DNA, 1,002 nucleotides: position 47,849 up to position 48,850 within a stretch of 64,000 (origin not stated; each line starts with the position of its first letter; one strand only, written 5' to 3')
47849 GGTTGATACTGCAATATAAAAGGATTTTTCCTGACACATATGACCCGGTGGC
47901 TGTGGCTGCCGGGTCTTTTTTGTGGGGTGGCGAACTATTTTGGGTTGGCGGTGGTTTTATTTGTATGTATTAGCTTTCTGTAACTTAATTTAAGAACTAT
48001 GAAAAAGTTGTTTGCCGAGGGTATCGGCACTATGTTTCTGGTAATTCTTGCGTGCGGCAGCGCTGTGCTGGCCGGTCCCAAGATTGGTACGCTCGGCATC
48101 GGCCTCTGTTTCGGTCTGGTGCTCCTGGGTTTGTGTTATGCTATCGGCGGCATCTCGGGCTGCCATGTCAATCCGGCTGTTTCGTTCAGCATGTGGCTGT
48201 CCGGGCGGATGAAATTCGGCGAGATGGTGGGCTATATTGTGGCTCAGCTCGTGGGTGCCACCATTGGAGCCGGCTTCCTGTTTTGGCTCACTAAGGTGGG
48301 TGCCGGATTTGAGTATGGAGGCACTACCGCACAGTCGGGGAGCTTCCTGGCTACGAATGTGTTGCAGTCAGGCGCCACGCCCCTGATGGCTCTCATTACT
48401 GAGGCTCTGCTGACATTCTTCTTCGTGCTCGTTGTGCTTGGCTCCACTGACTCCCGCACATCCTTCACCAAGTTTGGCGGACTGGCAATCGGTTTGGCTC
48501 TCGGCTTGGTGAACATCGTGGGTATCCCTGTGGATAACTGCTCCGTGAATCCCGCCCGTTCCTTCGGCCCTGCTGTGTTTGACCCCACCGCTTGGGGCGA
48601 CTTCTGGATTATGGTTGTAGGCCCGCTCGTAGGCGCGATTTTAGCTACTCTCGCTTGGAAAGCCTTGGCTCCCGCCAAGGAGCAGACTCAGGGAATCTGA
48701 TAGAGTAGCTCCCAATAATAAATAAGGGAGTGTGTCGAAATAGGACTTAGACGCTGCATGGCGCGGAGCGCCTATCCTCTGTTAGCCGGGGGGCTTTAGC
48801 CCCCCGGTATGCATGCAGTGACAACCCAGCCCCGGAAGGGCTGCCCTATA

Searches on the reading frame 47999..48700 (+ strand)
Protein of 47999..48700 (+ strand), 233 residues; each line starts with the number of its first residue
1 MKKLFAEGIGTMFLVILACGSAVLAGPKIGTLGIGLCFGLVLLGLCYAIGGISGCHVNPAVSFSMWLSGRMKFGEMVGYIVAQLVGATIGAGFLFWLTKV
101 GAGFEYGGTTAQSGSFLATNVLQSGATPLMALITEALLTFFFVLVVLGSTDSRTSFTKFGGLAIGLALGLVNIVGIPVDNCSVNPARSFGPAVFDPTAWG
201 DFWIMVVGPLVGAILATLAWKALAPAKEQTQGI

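Call 14: search_protein_families(library=pfam, proteins=[window:47999-48700:+], max_evalue=0.01)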
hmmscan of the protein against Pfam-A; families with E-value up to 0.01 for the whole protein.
window:47999-48700:+ (233 aa): 1 family
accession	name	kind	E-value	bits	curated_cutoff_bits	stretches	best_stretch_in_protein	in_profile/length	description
PF00230.25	MIP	-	1.1e-47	163.1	25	1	2-219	9-221/222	Major intrinsic protein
